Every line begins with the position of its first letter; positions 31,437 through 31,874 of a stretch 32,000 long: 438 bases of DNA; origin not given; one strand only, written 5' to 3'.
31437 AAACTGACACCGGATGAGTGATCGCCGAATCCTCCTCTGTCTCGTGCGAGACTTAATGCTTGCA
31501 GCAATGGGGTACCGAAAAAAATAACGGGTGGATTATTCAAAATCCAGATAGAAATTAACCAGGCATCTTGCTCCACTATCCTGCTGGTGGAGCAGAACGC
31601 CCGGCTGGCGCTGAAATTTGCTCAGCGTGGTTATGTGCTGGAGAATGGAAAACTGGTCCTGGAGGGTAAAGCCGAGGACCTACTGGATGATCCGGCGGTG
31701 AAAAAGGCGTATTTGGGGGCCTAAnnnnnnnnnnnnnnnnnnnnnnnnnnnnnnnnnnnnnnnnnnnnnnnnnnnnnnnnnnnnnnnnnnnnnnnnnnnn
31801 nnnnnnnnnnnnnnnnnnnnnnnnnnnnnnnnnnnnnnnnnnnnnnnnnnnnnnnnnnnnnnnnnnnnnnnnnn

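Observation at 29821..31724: The last 50 codons of livF are duplicated 1.6 kb downstream with almost purely synonymous divergence, bracketing a low-GC two-gene insert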

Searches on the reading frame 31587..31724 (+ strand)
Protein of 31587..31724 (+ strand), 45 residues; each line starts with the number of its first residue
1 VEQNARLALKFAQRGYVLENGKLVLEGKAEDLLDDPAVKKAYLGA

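Call 31: find_encoding_contigs(protein=window:31587-31724:+, flank=10000)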
Protein window:31587-31724:+ (45 aa): no gene with exactly this product is on record in the collection.
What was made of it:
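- No gene with this product is on record (call 31).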
